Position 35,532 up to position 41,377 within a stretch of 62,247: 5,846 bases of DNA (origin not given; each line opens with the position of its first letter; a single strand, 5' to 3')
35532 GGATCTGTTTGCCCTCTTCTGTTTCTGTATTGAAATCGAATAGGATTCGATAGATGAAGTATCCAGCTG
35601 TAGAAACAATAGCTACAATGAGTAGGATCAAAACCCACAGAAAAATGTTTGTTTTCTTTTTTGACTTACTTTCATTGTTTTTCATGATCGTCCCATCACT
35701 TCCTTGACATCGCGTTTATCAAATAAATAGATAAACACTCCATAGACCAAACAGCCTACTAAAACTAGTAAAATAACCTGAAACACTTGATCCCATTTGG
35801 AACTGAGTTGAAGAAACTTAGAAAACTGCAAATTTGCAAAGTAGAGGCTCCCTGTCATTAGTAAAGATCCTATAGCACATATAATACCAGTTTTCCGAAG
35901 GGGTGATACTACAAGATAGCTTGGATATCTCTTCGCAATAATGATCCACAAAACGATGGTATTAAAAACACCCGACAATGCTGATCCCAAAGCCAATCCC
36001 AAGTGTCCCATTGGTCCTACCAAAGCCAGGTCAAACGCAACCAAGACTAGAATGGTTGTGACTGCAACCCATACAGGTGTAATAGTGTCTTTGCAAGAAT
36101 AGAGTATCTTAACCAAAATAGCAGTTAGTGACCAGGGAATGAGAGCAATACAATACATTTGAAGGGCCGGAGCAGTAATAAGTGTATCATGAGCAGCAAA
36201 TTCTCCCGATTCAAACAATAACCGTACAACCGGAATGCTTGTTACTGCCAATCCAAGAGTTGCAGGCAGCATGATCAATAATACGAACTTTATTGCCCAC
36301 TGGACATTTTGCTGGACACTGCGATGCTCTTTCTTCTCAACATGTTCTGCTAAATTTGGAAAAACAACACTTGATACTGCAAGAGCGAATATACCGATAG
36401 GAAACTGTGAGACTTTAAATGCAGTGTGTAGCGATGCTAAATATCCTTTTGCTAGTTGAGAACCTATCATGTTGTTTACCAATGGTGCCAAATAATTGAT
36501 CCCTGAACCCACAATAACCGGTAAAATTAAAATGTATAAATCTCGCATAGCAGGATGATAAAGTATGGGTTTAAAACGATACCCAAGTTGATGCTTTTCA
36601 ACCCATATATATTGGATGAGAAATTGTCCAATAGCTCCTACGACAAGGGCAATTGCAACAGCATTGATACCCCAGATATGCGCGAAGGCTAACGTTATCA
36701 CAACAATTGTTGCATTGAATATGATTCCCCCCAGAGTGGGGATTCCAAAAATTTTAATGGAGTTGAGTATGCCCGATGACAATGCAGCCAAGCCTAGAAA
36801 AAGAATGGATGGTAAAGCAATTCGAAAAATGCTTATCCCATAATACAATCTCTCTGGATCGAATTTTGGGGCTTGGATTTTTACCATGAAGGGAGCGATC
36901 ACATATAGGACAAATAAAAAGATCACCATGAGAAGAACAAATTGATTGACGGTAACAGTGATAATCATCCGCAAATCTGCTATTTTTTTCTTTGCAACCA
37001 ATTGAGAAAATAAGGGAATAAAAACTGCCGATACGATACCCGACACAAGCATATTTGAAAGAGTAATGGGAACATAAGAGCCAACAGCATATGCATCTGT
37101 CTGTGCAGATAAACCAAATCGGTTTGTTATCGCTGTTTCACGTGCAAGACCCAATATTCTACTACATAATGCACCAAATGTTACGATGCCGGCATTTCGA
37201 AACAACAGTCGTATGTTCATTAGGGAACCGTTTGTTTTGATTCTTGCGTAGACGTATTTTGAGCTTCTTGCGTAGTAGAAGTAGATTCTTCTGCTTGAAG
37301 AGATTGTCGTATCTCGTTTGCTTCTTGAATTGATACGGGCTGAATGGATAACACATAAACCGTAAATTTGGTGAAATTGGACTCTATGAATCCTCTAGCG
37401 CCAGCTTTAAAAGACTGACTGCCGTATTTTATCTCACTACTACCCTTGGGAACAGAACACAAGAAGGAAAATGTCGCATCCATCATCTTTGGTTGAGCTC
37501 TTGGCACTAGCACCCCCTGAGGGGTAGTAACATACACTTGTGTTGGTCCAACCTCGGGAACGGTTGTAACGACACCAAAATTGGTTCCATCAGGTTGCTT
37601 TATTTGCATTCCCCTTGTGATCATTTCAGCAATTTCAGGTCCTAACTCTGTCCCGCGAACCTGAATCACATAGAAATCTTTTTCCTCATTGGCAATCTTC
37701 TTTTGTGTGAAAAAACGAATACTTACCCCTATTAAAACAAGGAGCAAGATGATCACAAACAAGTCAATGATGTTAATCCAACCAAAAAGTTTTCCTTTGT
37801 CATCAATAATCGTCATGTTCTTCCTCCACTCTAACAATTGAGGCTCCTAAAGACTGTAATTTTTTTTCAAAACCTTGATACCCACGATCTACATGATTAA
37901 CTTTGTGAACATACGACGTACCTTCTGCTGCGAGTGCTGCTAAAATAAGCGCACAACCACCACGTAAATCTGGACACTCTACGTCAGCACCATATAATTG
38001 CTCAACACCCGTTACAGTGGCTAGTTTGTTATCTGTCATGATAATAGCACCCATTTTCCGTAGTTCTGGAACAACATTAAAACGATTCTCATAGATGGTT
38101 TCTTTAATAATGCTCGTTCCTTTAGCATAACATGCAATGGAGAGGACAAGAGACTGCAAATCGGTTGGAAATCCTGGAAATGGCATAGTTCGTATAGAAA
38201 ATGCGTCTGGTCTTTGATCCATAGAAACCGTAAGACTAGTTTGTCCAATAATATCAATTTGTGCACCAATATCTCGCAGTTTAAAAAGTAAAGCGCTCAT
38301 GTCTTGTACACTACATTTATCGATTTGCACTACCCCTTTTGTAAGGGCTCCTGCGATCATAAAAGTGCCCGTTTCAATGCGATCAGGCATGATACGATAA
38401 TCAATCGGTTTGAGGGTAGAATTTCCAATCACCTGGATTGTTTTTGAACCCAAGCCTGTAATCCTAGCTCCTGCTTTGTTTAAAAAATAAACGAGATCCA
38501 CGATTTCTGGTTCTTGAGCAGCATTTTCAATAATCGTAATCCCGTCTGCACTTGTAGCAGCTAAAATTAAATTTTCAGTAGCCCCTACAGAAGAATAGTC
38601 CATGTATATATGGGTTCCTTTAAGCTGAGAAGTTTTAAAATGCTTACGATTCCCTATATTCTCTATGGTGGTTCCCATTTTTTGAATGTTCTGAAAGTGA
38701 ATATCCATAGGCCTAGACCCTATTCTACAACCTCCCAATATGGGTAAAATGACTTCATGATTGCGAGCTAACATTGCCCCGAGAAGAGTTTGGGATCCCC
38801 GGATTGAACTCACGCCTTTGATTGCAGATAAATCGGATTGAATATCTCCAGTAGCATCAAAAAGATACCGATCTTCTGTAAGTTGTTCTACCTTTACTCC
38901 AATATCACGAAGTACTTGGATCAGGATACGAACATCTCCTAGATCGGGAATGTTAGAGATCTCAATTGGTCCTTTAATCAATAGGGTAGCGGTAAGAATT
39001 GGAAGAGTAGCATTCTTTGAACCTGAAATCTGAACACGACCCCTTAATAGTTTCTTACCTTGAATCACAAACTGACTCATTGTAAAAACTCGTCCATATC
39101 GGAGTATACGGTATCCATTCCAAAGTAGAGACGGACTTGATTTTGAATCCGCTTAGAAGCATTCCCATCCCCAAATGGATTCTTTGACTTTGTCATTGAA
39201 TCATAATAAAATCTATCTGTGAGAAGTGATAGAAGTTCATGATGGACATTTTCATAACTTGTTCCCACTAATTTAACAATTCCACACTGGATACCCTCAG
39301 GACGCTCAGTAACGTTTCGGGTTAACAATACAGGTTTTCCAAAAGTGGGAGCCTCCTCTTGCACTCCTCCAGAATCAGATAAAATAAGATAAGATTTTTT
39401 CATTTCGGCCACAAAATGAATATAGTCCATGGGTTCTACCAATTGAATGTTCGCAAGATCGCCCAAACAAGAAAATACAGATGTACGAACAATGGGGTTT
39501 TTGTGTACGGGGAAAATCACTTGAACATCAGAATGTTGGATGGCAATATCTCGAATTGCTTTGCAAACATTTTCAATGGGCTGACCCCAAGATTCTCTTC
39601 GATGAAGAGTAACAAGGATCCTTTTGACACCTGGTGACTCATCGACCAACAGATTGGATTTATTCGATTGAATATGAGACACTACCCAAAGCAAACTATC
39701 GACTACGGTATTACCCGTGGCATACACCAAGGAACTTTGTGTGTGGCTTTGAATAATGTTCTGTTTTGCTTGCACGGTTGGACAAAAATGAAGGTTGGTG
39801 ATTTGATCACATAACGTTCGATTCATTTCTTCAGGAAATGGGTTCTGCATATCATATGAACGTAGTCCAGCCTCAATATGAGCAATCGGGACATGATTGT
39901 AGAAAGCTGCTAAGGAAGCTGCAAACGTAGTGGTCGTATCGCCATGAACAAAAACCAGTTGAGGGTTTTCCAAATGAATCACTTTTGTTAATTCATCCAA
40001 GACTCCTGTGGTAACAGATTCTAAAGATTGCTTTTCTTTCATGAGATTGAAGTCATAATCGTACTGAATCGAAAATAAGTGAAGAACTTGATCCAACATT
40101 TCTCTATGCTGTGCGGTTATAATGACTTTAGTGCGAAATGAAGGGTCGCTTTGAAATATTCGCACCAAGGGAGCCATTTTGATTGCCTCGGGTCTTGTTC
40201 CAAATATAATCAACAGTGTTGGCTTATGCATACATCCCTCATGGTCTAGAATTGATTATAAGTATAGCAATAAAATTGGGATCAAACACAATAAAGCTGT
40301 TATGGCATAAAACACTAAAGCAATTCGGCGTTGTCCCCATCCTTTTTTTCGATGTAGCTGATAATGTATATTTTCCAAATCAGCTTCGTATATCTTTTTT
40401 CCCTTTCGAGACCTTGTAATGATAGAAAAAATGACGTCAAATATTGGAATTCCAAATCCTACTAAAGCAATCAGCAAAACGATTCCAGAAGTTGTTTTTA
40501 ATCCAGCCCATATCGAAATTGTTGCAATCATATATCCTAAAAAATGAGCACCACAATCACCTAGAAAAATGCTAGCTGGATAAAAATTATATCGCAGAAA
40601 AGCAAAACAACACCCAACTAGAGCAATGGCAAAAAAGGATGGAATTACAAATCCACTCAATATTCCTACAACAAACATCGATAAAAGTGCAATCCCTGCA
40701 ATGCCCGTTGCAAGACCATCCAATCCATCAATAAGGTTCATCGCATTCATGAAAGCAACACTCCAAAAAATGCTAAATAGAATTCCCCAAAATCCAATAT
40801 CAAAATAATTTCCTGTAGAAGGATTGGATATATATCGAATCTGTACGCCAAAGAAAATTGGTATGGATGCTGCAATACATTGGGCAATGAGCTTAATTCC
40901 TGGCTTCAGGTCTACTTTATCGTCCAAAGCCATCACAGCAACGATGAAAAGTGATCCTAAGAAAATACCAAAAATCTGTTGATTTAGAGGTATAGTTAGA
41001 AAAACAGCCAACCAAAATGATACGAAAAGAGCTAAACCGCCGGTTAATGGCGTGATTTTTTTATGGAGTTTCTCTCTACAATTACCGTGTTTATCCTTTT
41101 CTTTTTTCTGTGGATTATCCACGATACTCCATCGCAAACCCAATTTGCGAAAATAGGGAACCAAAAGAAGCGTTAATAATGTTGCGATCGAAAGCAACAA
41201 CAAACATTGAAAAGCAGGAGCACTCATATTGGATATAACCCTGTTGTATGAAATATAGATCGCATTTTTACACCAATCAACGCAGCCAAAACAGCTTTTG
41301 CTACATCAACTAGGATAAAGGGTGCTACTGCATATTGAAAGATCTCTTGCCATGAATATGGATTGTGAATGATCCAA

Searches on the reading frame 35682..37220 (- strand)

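Call 80: search_protein_families(library=pfam, proteins=[window:35682-37220:-], max_evalue=0.00001)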
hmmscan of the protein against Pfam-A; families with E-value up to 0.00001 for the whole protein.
window:35682-37220:- (512 aa): 2 families
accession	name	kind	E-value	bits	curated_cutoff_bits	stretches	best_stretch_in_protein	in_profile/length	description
PF03023.19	MurJ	-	1.2e-82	278.4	27.4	1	33-463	3-437/451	Lipid II flippase MurJ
PF13440.11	Polysacc_synt_3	-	1.3e-09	38.1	23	1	167-336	123-284/293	Polysaccharide biosynthesis protein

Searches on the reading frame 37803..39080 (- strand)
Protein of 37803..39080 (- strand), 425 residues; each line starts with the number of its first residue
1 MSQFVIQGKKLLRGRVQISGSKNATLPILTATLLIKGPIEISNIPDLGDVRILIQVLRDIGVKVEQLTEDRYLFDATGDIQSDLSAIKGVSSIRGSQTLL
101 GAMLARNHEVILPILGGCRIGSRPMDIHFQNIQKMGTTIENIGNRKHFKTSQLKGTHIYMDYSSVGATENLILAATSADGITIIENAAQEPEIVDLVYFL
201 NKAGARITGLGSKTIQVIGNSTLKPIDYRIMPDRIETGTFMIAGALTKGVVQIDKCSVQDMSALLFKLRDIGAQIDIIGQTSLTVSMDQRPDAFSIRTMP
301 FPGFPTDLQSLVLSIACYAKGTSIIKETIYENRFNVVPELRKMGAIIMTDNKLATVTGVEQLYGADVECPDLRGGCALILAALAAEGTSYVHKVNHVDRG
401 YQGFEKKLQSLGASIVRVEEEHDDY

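Call 80: search_protein_families(library=pfam, proteins=[window:37803-39080:-], max_evalue=0.00001)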
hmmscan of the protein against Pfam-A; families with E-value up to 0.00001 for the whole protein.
window:37803-39080:- (425 aa): 1 family
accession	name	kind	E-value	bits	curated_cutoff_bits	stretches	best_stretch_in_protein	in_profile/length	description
PF00275.25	EPSP_synthase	-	4.2e-85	286.4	22.8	1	7-408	2-417/417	EPSP synthase (3-phosphoshikimate 1-carboxyvinyltransferase)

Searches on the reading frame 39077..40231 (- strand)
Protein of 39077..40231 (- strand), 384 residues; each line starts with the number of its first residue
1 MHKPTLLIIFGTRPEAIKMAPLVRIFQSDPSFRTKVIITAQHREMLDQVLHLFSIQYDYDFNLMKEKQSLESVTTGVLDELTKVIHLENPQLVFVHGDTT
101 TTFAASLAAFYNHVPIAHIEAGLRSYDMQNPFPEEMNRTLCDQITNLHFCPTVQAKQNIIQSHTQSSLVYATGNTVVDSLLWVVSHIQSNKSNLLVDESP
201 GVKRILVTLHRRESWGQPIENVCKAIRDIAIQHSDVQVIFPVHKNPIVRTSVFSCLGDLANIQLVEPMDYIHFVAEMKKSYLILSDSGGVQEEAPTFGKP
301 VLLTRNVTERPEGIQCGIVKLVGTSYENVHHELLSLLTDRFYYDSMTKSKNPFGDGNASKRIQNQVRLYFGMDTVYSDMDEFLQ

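Call 81: search_protein_families(library=pfam, proteins=[window:39077-40231:-], max_evalue=0.00001)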
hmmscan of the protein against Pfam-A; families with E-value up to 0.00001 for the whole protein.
window:39077-40231:- (384 aa): 1 family
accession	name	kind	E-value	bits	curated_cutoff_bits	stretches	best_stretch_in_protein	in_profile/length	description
PF02350.25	Epimerase_2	-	3.5e-110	368.6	30.6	1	27-365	4-345/347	UDP-N-acetylglucosamine 2-epimerase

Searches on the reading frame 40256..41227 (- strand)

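Call 81: search_protein_families(library=pfam, proteins=[window:40256-41227:-], max_evalue=0.00001)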
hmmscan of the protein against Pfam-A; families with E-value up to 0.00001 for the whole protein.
window:40256-41227:- (323 aa): 1 family
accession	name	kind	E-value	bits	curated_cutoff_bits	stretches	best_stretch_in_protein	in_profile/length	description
PF00953.26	Glycos_transf_4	-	1e-35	123.5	27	1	86-240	2-158/160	Glycosyl transferase family 4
